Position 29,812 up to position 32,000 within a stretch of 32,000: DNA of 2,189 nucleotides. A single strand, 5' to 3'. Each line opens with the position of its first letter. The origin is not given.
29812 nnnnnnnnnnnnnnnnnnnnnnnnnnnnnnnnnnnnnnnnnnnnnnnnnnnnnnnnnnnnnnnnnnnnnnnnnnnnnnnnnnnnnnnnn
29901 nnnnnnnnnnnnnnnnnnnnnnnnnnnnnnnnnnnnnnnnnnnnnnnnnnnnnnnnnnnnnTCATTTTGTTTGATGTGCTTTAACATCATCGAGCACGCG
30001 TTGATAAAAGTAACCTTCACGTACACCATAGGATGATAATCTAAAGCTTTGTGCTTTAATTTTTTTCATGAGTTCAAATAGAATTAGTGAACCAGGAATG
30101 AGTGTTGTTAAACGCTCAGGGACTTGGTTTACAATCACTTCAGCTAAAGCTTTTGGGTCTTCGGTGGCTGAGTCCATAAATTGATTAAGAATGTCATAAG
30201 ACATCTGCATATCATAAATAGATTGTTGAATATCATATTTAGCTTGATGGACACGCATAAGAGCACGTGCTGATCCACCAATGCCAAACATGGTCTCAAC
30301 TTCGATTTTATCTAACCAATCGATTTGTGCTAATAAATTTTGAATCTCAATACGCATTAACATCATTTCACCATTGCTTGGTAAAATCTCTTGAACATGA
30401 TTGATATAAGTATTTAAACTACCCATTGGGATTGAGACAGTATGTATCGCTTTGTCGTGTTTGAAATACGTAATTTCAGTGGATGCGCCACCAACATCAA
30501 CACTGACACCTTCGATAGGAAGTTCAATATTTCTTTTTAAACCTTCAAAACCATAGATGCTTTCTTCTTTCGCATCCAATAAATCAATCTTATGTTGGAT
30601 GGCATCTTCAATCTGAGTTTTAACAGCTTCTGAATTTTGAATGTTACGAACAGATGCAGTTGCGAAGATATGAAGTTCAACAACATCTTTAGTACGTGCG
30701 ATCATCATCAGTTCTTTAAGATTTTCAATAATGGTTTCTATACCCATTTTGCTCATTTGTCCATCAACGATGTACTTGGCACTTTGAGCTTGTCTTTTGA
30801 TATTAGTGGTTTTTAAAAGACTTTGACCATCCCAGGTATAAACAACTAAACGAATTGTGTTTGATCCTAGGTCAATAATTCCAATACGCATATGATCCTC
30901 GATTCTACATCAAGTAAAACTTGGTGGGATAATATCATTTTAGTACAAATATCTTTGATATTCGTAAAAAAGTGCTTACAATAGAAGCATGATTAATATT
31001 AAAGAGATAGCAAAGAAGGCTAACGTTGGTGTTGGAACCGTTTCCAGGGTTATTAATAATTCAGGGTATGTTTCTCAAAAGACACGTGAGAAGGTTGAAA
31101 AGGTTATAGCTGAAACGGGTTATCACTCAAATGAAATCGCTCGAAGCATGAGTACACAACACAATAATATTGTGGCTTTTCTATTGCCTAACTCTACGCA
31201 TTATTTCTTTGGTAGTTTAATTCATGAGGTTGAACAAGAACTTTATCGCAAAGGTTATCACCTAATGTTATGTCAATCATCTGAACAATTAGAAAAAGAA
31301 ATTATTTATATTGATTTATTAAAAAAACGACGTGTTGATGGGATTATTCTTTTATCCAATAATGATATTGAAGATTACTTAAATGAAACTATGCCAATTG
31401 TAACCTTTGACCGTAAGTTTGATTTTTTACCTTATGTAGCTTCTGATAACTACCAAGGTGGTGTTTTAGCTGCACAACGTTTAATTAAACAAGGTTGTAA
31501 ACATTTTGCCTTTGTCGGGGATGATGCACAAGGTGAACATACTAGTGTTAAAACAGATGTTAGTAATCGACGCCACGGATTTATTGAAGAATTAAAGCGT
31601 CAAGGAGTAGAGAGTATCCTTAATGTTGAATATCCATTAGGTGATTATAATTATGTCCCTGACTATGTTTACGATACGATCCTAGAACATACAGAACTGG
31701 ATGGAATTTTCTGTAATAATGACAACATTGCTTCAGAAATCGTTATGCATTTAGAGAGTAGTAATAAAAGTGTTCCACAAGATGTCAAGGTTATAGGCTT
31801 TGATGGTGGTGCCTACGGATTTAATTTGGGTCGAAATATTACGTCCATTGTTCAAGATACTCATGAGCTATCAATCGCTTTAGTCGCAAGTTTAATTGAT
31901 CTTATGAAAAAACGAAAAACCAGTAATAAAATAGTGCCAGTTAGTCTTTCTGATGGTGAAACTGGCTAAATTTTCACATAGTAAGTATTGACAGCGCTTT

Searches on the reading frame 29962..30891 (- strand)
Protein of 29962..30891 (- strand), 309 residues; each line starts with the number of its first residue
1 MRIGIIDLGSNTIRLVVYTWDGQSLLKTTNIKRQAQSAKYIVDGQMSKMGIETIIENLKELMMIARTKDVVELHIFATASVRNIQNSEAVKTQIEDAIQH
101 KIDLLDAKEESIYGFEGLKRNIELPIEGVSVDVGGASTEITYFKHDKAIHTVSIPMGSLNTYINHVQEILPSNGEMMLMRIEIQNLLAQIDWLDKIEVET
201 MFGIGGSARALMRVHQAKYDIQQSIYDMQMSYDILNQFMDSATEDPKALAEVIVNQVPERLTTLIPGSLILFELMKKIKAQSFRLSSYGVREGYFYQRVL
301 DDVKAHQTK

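Call 71: search_protein_families(library=pfam, proteins=[window:29962-30891:-], max_evalue=0.00001)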
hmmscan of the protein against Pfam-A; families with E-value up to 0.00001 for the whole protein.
window:29962-30891:- (309 aa): 1 family
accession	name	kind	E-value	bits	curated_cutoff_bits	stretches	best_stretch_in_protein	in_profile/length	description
PF02541.22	Ppx-GppA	-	1e-30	107.6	27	1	40-300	26-283/285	Ppx/GppA phosphatase family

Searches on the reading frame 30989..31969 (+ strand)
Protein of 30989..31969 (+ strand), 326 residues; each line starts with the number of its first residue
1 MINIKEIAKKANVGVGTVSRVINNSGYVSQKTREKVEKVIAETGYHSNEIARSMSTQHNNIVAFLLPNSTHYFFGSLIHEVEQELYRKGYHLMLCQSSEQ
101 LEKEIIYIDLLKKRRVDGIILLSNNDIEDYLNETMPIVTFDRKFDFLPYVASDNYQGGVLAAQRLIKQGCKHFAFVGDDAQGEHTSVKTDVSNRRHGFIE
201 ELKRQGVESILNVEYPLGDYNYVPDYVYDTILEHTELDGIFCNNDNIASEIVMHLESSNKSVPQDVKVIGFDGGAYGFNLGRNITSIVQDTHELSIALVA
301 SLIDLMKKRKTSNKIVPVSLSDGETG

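Call 71: search_protein_families(library=pfam, proteins=[window:30989-31969:+], max_evalue=0.00001)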
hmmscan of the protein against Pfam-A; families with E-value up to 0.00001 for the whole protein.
window:30989-31969:+ (326 aa): 4 families
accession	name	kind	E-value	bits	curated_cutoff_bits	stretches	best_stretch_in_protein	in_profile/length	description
PF13377.12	Peripla_BP_3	-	2e-19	70.7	26.5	1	162-324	1-165/167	Periplasmic binding protein-like domain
PF00356.27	LacI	-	2.5e-19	69.3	27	1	3-48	1-46/46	Bacterial regulatory proteins, lacI family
PF00532.27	Peripla_BP_1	-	1.2e-18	68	22.2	1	62-272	4-224/281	Periplasmic binding proteins and sugar binding domain of LacI family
PF13407.12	Peripla_BP_4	-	4.8e-13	49.7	35.1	1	62-308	1-256/258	Periplasmic binding protein domain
